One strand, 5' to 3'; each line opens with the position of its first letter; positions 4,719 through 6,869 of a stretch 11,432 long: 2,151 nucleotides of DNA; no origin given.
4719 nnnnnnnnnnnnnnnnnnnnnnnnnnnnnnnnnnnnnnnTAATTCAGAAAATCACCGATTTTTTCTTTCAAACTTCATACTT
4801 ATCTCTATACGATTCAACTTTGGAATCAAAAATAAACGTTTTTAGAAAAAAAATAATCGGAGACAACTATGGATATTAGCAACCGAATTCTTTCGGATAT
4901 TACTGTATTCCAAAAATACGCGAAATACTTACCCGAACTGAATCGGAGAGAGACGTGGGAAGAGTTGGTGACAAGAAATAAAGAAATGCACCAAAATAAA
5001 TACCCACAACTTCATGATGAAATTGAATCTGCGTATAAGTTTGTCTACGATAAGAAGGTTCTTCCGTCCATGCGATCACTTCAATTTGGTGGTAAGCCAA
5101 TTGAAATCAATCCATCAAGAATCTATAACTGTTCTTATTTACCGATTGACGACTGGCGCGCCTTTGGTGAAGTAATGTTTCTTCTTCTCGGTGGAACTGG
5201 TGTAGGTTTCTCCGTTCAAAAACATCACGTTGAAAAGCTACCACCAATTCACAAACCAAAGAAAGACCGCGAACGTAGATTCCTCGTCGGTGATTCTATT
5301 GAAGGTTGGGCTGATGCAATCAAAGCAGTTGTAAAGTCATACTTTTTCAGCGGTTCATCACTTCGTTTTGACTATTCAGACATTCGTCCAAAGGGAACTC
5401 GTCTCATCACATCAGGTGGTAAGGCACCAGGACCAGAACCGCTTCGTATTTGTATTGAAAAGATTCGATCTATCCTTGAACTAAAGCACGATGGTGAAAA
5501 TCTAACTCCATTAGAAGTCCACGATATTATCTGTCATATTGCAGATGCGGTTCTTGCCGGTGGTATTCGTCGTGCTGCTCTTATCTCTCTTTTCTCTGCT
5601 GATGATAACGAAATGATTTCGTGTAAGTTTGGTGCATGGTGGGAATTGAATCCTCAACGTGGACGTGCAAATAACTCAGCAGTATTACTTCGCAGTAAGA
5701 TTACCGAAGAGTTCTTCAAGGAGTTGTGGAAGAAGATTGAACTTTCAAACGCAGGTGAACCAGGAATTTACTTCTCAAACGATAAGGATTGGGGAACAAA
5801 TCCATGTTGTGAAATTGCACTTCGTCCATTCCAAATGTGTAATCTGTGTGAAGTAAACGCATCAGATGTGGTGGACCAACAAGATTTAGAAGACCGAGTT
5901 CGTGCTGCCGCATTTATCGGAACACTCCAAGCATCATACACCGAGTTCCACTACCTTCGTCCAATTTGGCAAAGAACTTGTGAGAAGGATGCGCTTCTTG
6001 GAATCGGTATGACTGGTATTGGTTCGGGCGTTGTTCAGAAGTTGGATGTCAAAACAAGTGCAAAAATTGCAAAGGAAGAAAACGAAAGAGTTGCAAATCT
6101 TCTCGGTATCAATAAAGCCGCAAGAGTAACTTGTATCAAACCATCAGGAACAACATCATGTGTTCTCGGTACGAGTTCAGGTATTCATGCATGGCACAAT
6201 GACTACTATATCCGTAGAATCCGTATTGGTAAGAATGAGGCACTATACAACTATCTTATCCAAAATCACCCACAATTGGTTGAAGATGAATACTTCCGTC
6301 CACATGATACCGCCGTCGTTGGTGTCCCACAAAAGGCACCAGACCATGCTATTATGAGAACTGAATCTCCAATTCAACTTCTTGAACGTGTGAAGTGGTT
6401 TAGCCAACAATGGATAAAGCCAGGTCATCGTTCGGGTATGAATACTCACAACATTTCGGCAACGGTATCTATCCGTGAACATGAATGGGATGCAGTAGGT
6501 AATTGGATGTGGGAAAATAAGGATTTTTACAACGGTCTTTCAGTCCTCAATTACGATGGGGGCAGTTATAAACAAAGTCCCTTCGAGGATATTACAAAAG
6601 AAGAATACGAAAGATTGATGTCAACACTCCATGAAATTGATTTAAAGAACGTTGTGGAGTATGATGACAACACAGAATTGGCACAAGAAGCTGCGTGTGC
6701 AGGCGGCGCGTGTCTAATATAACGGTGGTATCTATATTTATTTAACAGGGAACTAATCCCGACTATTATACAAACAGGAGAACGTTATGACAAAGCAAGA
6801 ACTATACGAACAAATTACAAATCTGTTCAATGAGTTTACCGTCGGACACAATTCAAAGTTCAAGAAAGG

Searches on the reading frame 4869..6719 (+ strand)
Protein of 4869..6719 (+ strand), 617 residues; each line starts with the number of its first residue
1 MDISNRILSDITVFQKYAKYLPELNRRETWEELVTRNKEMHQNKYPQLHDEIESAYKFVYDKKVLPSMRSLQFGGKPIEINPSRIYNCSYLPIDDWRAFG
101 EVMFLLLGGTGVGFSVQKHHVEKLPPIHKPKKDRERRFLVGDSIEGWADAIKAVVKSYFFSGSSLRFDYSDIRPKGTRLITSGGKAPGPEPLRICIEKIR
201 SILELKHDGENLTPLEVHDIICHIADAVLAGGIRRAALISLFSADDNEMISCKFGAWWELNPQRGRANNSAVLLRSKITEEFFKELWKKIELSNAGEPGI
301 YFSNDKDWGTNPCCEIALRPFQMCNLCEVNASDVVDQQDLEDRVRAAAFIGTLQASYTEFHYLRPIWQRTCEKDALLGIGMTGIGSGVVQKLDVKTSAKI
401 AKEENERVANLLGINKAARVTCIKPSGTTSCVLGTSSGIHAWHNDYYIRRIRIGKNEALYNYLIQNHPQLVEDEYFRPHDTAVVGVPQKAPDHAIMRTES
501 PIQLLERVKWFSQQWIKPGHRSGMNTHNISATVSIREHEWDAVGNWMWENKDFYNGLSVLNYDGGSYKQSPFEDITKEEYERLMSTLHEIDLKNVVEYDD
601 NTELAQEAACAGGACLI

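Call 4: search_protein_families(library=pfam, proteins=[window:4869-6719:+], max_evalue=1)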
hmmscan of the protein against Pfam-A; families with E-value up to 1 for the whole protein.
window:4869-6719:+ (617 aa): 4 families
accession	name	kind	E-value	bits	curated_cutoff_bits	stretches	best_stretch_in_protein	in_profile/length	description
PF02867.20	Ribonuc_red_lgC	-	2.1e-10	40.3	23.9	2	309-406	208-312/523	Ribonucleotide reductase, barrel domain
PF21995.1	RNR-II_ins_dom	-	1.5e-05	25.6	27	1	136-202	35-106/107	B12-dependent ribonucleotide reductase, insertion domain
PF17975.6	RNR_Alpha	-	0.0066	17.4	26.4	1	8-59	20-84/101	Ribonucleotide reductase alpha domain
PF24459.1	DUF7574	-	0.2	12.1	27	1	537-591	24-74/107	Domain of unknown function (DUF7574)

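Call 5: search_protein_families(library=phrogs, proteins=[window:4869-6719:+], max_evalue=0.01)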
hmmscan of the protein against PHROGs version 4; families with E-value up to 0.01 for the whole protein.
window:4869-6719:+ (617 aa): 2 families
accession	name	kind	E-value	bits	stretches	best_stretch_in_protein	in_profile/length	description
phrog_367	-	DNA, RNA and nucleotide metabolism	3.3e-129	433.1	1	6-617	32-696/701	ribonucleotide reductase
phrog_84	-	DNA, RNA and nucleotide metabolism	1.9e-05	23.9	1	308-406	483-589/975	ribonucleoside-diphosphate reductase large subunit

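Call 19: search_dna_similar(query=window:4869-6719:+, collection=phages, mode=protein, max_evalue=0.00001, max_rows=15)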
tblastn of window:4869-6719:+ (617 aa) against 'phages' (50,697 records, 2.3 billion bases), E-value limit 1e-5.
Records with a match: 1213; places in all: 1213; records where one place covers at least 80% of the query: 1085.
Best place of each record, by identity: 60-80% 4; <60% 1209.
By first word of the organism name: Mycobacterium 709; Streptomyces 297; Rhodococcus 47; Gordonia 28; Roseobacter 24; Pseudomonas 15; Thermus 13; Nodularia 9; Synechococcus 9; Sinorhizobium 8; and 24 more.
By host as written in the record: Mycobacterium smegmatis mc2 155 524; Mycobacterium smegmatis mc#155 96; Streptomyces griseus ATCC 10137 82; Streptomyces lividans JI 1326 58; Rhodococcus erythropolis RIA 643 37; - 36; Mycobacterium smegmatis mc2155 30; Gordonia terrae 3612 24; and 108 more.
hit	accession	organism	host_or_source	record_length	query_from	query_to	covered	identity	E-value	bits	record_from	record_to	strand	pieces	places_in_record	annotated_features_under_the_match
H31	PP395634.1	Microcystis phage Mel-JY01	Microcystis elabens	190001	1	617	100%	69.0%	0e+0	919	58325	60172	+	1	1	hypothetical protein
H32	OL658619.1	Oceanospirillum phage vB_OsaM_PD0307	Oceanospirillum sanctuarii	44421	1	617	100%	61.0%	0e+0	780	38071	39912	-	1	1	recombinase | hypothetical protein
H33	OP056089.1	Vibrio phage vB_VpaM_VPs20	Vibrio parahaemolyticus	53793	1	609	99%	60.8%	0e+0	741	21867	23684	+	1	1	recombinase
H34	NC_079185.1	Vibrio phage vB_VpaM_VPs20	Vibrio parahaemolyticus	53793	1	609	99%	60.8%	0e+0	741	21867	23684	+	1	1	recombinase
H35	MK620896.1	Streptomyces phage Circinus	Streptomyces griseofuscus ATCC 23916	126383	14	617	98%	39.2%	2e-119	396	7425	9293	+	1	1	18: ribonucleotide reductase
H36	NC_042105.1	Streptomyces phage BillNye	Streptomyces viridochromogenes DSM40736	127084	14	617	98%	39.2%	2e-119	396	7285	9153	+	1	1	ribonucleotide reductase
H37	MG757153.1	Streptomyces phage BillNye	Streptomyces viridochromogenes DSM40736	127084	14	617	98%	39.2%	2e-119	396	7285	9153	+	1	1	ribonucleotide reductase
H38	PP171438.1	Streptomyces phage Ankus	soil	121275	14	617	98%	39.1%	6e-120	397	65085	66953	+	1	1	record has no annotation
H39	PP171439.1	Streptomyces phage Byblos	soil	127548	14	617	98%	39.1%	6e-120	397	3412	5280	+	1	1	record has no annotation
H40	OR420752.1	Roseobacter phage CRP-403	Paracoccaceae bacterium strain FZCC0037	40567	3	617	100%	38.3%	5e-127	418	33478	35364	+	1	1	ribonucleotide reductase | hypothetical protein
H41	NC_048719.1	Streptomyces phage Annadreamy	Streptomyces griseus ATCC 10137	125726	14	615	98%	39.1%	4e-118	392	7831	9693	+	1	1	20: ribonucleotide reductase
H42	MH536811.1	Streptomyces phage Annadreamy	Streptomyces griseus ATCC 10137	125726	14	615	98%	39.1%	4e-118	392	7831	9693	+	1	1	20: ribonucleotide reductase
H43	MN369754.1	Streptomyces phage Limpid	Streptomyces sanglieri UNT16F27A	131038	14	615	98%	39.1%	4e-118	392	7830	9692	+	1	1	20: ribonucleotide reductase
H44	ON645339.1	Streptomyces phage Sham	Streptomyces griseus ATCC 10137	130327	14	617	98%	38.9%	4e-120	398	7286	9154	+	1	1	18: ribonucleotide reductase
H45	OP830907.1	Methylophilales phage MEP402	Methylophilales bacterium FZCC0133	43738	2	617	100%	38.1%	4e-125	412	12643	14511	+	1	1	putative ribonucleotide reductase | hypothetical protein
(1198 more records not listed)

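Call 20: get_annotated_region(hit=H31, flank=7000)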
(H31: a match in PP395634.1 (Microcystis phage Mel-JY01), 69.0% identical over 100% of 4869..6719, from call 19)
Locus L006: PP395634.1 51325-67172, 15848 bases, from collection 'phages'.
description: Microcystis phage Mel-JY01, complete genome.
organism: Microcystis phage Mel-JY01 (NCBI taxid 3126653)
taxonomy: Viruses; Duplodnaviria; Heunggongvirae; Uroviricota; Caudoviricetes
host: Microcystis elabens; source: -; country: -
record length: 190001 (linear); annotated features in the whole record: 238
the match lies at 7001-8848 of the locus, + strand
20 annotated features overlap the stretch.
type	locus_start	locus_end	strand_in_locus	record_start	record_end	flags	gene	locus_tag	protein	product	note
CDS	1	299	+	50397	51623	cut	-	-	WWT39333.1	hypothetical protein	-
CDS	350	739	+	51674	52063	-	-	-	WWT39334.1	hypothetical protein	-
CDS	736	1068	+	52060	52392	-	-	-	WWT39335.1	hypothetical protein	-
CDS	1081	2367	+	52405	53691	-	-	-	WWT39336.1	hypothetical protein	-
CDS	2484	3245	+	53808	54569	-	-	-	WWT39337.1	hypothetical protein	-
CDS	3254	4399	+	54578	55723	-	-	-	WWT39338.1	RecA RecA/RadA recombinase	-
CDS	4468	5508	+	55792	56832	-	-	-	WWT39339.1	DNA polymerase I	TIGR00593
CDS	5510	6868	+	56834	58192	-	-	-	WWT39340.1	helicase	41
CDS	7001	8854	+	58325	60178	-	-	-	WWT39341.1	hypothetical protein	-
CDS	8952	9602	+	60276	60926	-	-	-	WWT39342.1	hypothetical protein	-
CDS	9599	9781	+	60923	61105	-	-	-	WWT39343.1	hypothetical protein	-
CDS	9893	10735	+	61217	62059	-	-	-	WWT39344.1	hypothetical protein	-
CDS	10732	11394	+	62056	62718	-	-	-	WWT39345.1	hypothetical protein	-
CDS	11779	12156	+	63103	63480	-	-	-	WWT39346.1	hypothetical protein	-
CDS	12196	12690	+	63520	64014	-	-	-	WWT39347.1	hypothetical protein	-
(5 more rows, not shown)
